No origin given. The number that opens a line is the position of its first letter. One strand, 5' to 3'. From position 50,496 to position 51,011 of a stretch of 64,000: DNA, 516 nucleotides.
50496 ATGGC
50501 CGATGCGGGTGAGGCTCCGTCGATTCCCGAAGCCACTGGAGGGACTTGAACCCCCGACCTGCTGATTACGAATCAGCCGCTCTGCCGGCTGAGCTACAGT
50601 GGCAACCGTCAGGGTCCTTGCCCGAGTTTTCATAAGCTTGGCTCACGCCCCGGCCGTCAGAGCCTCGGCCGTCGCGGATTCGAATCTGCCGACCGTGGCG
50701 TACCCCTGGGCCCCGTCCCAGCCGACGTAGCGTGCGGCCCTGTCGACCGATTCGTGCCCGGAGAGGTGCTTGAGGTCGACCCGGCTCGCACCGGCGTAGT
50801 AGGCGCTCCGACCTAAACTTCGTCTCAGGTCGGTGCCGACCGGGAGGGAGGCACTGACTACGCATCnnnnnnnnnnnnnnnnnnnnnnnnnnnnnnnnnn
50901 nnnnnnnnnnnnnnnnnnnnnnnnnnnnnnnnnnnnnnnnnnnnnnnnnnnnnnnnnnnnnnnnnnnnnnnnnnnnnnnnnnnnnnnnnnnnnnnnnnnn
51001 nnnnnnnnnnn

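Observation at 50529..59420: tRNA-Thr abutted by an integrase C-terminal remnant, followed by a patch of small accessory stress/detox genes with decayed paralogs: likely degraded integrative element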

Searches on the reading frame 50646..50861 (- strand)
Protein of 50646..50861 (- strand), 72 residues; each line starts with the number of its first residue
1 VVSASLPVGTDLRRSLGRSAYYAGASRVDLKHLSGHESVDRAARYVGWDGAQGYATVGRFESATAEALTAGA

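Call 7: search_protein_families(library=pfam, max_evalue=10, proteins=[window:50646-50861:-])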
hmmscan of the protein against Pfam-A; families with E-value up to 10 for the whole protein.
window:50646-50861:- (72 aa): 1 family
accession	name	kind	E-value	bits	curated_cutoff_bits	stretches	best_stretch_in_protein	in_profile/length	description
PF00589.27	Phage_integrase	-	0.23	11.7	27.1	1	11-46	131-166/172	Phage integrase family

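Call 8: find_homologous_proteins(query=window:50646-50861:-, max_evalue=10)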
Query window:50646-50861:- (72 aa): 2 proteins with E <= 10 among 2 candidates.
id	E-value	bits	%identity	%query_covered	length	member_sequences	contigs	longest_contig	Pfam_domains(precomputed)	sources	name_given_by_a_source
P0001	5.5e-27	110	92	82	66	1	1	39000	-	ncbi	-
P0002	2.4e-6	45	64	54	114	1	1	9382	PF00589.28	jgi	jgi:integrase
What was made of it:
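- P0002 at E 2.4e-6 among 5.8 billion sequences (call 8).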

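Call 11: find_encoding_contigs(protein=P0001, flank=10000, max_places=10)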
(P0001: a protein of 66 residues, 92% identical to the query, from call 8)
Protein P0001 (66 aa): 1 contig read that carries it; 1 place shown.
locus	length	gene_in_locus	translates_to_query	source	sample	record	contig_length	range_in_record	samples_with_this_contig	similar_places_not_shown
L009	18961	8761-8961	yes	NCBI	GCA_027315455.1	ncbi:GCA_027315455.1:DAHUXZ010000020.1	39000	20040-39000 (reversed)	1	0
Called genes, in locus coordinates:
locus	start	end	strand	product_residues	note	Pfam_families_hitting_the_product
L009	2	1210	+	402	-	?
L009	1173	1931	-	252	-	PF10584:Proteasome_A_N, PF00227:Proteasome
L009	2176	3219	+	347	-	PF04055:Radical_SAM, PF26257:DUF8061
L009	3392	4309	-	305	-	PF00763:THF_DHG_CYH, PF02882:THF_DHG_CYH_C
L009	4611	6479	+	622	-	PF00493:MCM (faint), PF01078:Mg_chelatase (weak), PF13245:AAA_19 (weak), PF00158:Sigma54_activat, PF13654:AAA_32 (weak), PF20436:LonB_AAA-LID (weak), PF05362:Lon_C, PF13541:ChlI, +2 more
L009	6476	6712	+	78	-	-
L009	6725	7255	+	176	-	PF01467:CTP_transf_like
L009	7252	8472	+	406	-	PF01053:Cys_Met_Meta_PP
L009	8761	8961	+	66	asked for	-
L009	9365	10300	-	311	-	PF00702:Hydrolase, PF13419:HAD_2, PF13242:Hydrolase_like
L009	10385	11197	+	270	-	-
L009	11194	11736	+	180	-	-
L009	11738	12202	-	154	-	PF00160:Pro_isomerase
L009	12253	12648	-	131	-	-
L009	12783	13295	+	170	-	-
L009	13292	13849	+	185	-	PF00075:RNase_H (weak), PF13456:RVT_3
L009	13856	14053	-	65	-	-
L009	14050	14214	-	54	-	-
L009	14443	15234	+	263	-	-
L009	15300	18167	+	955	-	PF00801:PKD (faint), PF18911:PKD_4 (faint), PF22352:K319L-like_PKD (faint)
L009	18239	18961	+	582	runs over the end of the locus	PF01401:Peptidase_M2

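Call 12: find_encoding_contigs(protein=P0002, flank=10000, max_places=10)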
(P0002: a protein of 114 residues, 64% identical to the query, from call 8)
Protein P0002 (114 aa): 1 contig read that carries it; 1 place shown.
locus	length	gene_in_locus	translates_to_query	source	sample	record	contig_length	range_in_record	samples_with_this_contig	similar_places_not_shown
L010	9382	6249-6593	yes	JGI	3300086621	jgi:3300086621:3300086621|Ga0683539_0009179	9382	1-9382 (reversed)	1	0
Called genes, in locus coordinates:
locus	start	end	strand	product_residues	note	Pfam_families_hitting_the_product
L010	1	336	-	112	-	?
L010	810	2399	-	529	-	PF00501:AMP-binding, PF13193:AMP-binding_C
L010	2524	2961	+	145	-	PF00293:NUDIX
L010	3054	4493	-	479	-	-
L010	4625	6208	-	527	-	PF17391:Urocanase_N, PF01175:Urocanase, PF17392:Urocanase_C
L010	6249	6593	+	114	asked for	PF00589:Phage_integrase (weak)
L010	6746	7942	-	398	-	PF01041:DegT_DnrJ_EryC1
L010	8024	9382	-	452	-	?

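Call 25: find_related_loci(query=A1, collection=viral_contigs, flank=10000)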
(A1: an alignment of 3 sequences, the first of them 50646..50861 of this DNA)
Query A1 (72 aa) in viral_contigs; peptide patterns used: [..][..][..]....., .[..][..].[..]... (x = any residue, [..] = any of these).
17 stretches matched a pattern, but none encodes a relative of the query by tblastn (E <= 1e-3).

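Call 31: search_protein_representatives(alignment_id=A1)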
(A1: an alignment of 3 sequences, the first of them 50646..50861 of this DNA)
Query: 3 sequences, 75 profile positions. Proteins with E-value up to 0.001 (for the whole library): 84; up to 1e-10: 25; up to 1e-30: 1. The best 84 are listed.
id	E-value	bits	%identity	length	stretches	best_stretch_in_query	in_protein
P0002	3.6e-33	129.1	-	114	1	3-73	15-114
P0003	4.5e-25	103.2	-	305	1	10-74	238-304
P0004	2.9e-24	100.6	-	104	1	10-75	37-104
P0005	1.1e-21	92.3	-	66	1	12-74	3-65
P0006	1.4e-16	76.0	-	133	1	11-67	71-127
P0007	1.8e-16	75.6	-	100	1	10-75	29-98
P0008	1.5e-14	69.5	-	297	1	11-57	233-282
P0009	3.6e-14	68.2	-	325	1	11-66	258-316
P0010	9.1e-14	66.9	-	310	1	11-73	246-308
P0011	9.4e-14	66.9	-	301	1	10-64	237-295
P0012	1.2e-13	66.6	-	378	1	9-70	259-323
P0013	1.8e-13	66.0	-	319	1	10-68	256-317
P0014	2.1e-13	65.8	-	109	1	9-65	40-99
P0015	2.6e-13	65.5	-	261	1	11-60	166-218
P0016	3.3e-13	65.2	-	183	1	6-70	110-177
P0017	1.1e-12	63.5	-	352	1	10-68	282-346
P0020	3.5e-12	61.9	-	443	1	11-67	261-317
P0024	2.7e-11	59.0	-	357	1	12-68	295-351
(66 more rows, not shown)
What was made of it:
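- P0003 at E 4.5e-25 among 1.84 billion (call 31).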

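Call 33: search_protein_families(library=pfam, max_evalue=0.001, proteins=[P0003, P0008, P0009, P0010, P0011, P0012, P0013, P0017, P0020, P0024])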
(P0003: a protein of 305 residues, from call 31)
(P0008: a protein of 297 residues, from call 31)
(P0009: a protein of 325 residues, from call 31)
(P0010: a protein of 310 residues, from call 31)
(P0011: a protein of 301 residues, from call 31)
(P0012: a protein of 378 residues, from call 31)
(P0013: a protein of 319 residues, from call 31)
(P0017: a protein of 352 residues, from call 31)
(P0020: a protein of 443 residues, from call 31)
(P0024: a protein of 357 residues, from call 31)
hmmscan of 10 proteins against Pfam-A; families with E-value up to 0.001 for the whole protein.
P0003 (305 aa): 1 family
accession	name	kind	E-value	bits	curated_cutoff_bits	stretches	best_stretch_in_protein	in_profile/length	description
PF00589.27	Phage_integrase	-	7.6e-18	65.3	27.1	1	126-282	1-169/172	Phage integrase family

P0008 (297 aa): 1 family
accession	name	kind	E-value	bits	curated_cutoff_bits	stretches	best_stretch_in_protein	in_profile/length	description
PF00589.27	Phage_integrase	-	2e-16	60.7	27.1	1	120-274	2-169/172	Phage integrase family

P0009 (325 aa): 1 family
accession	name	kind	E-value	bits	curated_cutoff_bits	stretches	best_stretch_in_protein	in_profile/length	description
PF00589.27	Phage_integrase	-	3.3e-11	43.7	27.1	1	142-296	2-166/172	Phage integrase family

P0010 (310 aa): 1 family
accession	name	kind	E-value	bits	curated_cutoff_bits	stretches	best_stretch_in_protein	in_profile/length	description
PF00589.27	Phage_integrase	-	2.6e-14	53.8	27.1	1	131-287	1-169/172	Phage integrase family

P0011 (301 aa): 1 family
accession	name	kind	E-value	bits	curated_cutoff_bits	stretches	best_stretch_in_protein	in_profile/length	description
PF00589.27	Phage_integrase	-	3e-17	63.4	27.1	1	127-281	2-170/172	Phage integrase family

P0012 (378 aa): 1 family
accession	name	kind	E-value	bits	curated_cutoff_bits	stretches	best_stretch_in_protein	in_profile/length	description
PF00589.27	Phage_integrase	-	4.8e-22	79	27.1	1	148-303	2-170/172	Phage integrase family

P0013 (319 aa): 1 family
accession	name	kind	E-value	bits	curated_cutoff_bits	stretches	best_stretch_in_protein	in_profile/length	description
PF00589.27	Phage_integrase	-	4.1e-11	43.4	27.1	1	143-298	2-169/172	Phage integrase family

P0017 (352 aa): 1 family
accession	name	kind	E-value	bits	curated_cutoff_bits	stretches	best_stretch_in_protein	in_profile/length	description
PF00589.27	Phage_integrase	-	6.8e-24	85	27.1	1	163-327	2-169/172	Phage integrase family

P0020 (443 aa): 1 family
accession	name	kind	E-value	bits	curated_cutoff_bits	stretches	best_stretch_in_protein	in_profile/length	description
PF00589.27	Phage_integrase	-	1.4e-15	57.9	27.1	1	173-303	33-170/172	Phage integrase family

P0024 (357 aa): 1 family
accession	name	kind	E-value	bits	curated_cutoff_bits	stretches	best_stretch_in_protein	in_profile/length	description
PF00589.27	Phage_integrase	-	1e-12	48.6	27.1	1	178-336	2-170/172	Phage integrase family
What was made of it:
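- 50643..50879 (-): Tyrosine-recombinase pseudogene: C-terminal remnant matching residues 226-304 of a ~305-aa family. It lacks the box I arginine and the catalytic lysine. Profile search finds full-length PF00589 proteins (calls 31, 33).
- Checked: Database hits P0001 and P0002 (call 8) and the profile search (call 31) make the homology significant: 84 hits, with full-length ~300-aa proteins that all match PF00589 at 1e-11 to 1e-24 (call 33).
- All full-length relatives match PF00589 (call 33).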

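Call 36: find_related_loci(query=A4, collection=genome_contigs, flank=10000)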
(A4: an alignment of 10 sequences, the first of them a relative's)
Query A4 (305 aa) in genome_contigs; peptide patterns used: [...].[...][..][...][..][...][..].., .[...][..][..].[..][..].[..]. (x = any residue, [..] = any of these).
66 stretches matched a pattern; 50 encode a relative of the query (tblastn E <= 1e-3); 50 distinct loci.
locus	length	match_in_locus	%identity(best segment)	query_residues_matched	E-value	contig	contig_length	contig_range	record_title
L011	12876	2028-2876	79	12-294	5e-152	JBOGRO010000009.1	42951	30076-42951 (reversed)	MAG: Thermoplasmata archaeon isolate TC-S_metawrap_bin.78 k127_1027073, whole genome shotgun sequence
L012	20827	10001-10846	52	13-297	2e-82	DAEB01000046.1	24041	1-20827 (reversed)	MAG TPA_asm: Thermoplasmata archaeon UBA184 UBA184_contig_22568, whole genome shotgun sequence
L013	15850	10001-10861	49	12-297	3e-80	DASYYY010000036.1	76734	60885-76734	MAG TPA_asm: Thermoplasmata archaeon isolate SMAG_U6348 k141_791519, whole genome shotgun sequence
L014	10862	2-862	49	18-305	2e-77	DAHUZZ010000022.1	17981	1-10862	MAG TPA_asm: Thermoplasmata archaeon isolate clean1690 NODE_22_length_17981_cov_7.992181, whole genome shotgun sequence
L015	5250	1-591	58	102-297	2e-68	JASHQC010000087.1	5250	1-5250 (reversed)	MAG: Thermoplasmata archaeon isolate JOPF065 JOPF_A102_contig_100359, whole genome shotgun sequence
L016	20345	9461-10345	42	2-297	2e-65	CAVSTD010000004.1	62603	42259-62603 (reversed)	MAG: uncultured Thermoplasmata archaeon isolate MFD09222.bin.2.158 genome assembly, contig: contig_137728, whole genome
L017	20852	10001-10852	45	20-301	9e-64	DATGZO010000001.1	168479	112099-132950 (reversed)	MAG TPA_asm: Thermoplasmata archaeon isolate SMAG_U10666 k141_746269, whole genome shotgun sequence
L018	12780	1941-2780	43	20-297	2e-62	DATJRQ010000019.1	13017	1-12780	MAG TPA_asm: Thermoplasmata archaeon isolate SMAG_U14971 k141_967176, whole genome shotgun sequence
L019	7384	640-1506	42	7-297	3e-62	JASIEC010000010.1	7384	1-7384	MAG: Thermoplasmata archaeon isolate JOPF429 JOPF_AWAY_contig_41970, whole genome shotgun sequence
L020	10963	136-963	44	20-293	1e-61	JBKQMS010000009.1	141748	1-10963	MAG: Thermoplasmata archaeon isolate LABRr1A1B1C__bin_68 LABRr1A1B1C_000000047288, whole genome shotgun sequence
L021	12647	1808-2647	43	20-297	2e-61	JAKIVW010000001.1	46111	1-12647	MAG: Thermoplasmata archaeon isolate AcS1-45 NODE_1505_length_46111_cov_5.501780, whole genome shotgun sequence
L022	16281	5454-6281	43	20-293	5e-61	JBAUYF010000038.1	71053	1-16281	MAG: Thermoplasmata archaeon isolate MFD09290_ilm_asm_bin4 k127_392087, whole genome shotgun sequence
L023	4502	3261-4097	43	14-290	2e-60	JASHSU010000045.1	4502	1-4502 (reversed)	MAG: Thermoplasmata archaeon isolate JOPF135 JOPF_AWAY_contig_320849, whole genome shotgun sequence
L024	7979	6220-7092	40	15-303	2e-60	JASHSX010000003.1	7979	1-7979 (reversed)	MAG: Thermoplasmata archaeon isolate JOPF138 JOPF_A14C_contig_2130, whole genome shotgun sequence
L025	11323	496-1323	43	20-293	2e-60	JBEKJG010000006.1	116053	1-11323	MAG: Thermoplasmata archaeon isolate SPRUCE 318 SPRUCE_318_6, whole genome shotgun sequence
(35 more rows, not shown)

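Call 63: find_related_loci(query=A7, collection=metagenome_contigs, flank=10000)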
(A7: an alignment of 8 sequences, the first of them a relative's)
Query A7 (305 aa) in metagenome_contigs; peptide patterns used: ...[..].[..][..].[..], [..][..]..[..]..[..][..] (x = any residue, [..] = any of these).
600 stretches matched a pattern (row limit reached: there are more); 279 encode a relative of the query (tblastn E <= 1e-3); the best 80 are kept; 80 distinct loci.
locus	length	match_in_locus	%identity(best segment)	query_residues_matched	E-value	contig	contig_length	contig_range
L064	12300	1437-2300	53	7-297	9e-88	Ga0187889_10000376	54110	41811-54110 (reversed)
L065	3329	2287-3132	53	13-297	3e-88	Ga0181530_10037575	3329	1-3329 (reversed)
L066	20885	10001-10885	51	5-297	2e-86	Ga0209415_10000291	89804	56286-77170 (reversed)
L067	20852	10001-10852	51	11-297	1e-85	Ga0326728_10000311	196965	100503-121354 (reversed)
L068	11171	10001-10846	52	13-297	2e-82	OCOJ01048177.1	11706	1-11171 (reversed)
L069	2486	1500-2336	43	18-297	8e-49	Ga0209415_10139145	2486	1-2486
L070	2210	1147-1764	31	87-278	1e-13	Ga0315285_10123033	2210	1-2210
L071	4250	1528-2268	29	61-283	7e-13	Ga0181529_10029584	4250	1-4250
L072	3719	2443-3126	26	80-285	1e-12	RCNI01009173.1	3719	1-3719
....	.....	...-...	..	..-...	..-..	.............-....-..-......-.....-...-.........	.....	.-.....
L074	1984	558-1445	27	28-278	2e-12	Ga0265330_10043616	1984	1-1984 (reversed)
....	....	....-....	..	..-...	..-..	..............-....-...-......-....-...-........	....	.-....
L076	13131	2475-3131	25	65-287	4e-12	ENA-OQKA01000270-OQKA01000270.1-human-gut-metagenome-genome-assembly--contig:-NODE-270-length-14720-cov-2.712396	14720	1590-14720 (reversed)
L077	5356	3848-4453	31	128-278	5e-12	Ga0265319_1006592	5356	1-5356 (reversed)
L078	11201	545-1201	25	65-287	5e-12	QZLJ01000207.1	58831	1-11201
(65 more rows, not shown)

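Call 71: search_protein_families(library=pfam, max_evalue=1, proteins=[L012:5782-8886:-, L011:956-1621:+, L011:1602-1994:+, L011:237-467:-, L013:1757-2374:+, L013:7598-8641:+, L012:9218-9778:-])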
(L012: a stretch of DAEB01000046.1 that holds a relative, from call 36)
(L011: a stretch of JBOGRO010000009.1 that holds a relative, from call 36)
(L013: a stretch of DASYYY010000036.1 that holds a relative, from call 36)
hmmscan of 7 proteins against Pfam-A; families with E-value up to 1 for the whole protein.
L012:5782-8886:- (1034 aa): 8 families
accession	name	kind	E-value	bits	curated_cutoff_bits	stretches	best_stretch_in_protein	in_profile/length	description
PF17782.7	DprA_WH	-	0.00027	21.4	22.9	1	712-747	11-46/61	DprA winged helix domain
PF10412.15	TrwB_AAD_bind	-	0.00034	20.1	20.5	1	563-607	241-286/387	Type IV secretion-system coupling protein DNA-binding domain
PF12696.13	TraG-D_C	-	0.0012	19.2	22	1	567-626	1-65/126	TraM recognition site of TraD and TraG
PF00270.35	DEAD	-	0.0017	18.5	26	1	314-362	17-66/167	DEAD/DEAH box helicase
PF13401.12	AAA_22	-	0.047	14.4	27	0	313-369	7-62/130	AAA domain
PF01580.24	FtsK_SpoIIIE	-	0.053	13.4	24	1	309-339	36-67/221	FtsK/SpoIIIE family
PF03928.20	HbpS-like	-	0.19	12.2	25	1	842-887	6-51/128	Haem degrading protein HbpS-like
PF25199.1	nSTAND_NTPase5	-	0.22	11.8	34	0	314-358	44-87/145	Novel STAND NTPase 5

L011:956-1621:+ (221 aa): 0 families

L011:1602-1994:+ (130 aa): 1 family
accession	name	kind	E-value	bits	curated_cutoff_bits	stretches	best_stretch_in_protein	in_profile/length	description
PF13020.12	NOV_C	-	0.0063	17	22.1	1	37-98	23-81/91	Protein NO VEIN, C-terminal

L011:237-467:- (76 aa): 0 families

L013:1757-2374:+ (205 aa): 1 family
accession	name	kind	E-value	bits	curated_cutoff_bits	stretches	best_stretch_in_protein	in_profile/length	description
PF00239.26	Resolvase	-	1.1e-31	110.4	23.3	1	4-147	1-144/145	Resolvase, N terminal domain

L013:7598-8641:+ (347 aa): 6 families
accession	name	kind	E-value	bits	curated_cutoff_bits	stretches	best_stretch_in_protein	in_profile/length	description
PF01555.25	N6_N4_Mtase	-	6.7e-24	85.5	26.7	1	108-331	1-213/221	DNA methylase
PF01170.24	UPF0020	-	2e-06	28.1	22.3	2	97-162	111-177/197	RMKL-like, methyltransferase domain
PF03602.21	Cons_hypoth95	-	0.013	15.6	24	0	301-341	43-84/182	Conserved hypothetical protein 95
PF05175.20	MTS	-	0.15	12.1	23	1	99-172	89-159/170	Methyltransferase small domain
PF10237.15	N6-adenineMlase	-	0.17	12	23.2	1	99-119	80-99/166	Probable N6-adenine methyltransferase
PF02475.24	TRM5-TYW2_MTfase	-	0.23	11.8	28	1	291-344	28-83/164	TRM5/TYW2 methyltransferase domain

L012:9218-9778:- (186 aa): 1 family
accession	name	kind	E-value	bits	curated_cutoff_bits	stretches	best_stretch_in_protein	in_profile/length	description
PF03861.19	ANTAR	-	0.2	11.9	27.3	0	151-170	29-48/54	ANTAR domain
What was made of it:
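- L013 has a resolvase and a DNA methylase there (call 71).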
